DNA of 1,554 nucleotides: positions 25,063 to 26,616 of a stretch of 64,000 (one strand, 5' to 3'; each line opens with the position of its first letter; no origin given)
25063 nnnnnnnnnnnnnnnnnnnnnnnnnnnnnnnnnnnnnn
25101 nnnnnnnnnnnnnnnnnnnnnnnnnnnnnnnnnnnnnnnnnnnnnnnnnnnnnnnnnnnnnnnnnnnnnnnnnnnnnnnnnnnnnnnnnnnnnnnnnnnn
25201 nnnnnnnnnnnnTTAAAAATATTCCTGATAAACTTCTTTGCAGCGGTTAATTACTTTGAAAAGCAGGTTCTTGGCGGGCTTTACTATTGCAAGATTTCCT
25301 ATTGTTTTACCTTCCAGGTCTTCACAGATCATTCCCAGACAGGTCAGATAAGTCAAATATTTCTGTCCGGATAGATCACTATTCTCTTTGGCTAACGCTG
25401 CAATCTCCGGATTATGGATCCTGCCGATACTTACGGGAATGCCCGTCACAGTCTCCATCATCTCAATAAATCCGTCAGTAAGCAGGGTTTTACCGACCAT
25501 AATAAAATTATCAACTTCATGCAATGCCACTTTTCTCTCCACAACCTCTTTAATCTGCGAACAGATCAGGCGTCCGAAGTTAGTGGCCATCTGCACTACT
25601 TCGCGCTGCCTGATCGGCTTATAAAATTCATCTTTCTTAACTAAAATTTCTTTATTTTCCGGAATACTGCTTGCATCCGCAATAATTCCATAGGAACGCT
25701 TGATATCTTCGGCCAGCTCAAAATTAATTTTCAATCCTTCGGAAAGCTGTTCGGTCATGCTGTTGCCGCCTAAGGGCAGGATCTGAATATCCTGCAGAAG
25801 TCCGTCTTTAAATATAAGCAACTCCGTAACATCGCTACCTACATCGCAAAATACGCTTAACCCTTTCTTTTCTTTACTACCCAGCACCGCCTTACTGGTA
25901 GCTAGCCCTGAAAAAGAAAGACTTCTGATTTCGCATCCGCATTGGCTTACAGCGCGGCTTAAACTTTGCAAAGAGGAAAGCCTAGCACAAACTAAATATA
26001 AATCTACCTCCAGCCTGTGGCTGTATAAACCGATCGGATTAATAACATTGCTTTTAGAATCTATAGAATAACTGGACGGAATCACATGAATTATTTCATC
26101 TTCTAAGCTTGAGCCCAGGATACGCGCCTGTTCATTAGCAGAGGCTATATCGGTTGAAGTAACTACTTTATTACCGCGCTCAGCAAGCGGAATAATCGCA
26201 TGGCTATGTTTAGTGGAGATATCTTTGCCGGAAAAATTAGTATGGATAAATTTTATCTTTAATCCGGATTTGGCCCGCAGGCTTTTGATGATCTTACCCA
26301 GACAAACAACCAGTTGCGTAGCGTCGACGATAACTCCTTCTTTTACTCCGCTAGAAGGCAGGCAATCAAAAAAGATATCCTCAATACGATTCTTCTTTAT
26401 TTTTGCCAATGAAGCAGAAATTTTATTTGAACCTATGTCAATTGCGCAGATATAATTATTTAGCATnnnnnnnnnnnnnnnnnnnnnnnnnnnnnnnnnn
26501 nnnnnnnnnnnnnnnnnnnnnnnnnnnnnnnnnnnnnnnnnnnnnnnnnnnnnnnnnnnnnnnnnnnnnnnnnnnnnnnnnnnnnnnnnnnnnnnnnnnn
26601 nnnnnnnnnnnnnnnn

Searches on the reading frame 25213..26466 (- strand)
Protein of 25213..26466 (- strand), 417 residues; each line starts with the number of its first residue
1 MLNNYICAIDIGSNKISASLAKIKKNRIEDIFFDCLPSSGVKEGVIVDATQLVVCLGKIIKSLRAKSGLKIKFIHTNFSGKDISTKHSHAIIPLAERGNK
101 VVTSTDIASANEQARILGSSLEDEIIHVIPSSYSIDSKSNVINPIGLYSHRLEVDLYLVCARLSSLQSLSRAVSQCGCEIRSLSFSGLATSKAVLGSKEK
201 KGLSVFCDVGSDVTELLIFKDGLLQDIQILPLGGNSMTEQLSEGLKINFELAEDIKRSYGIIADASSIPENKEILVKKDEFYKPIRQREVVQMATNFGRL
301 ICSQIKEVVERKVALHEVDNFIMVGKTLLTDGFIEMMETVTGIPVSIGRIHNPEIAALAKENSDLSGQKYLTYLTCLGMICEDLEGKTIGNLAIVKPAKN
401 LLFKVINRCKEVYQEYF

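Call 66: search_protein_families(library=pfam, proteins=[window:25213-26466:-], max_evalue=0.001)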
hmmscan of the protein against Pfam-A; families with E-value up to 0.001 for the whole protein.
window:25213-26466:- (417 aa): 2 families
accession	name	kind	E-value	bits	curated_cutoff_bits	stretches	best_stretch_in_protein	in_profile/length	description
PF14450.12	FtsA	-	9.9e-20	71.6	31.8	1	207-357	3-124/127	Cell division protein FtsA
PF02491.25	SHS2_FTSA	-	1.5e-15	57.8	25.4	1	80-159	1-78/79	SHS2 domain inserted in FTSA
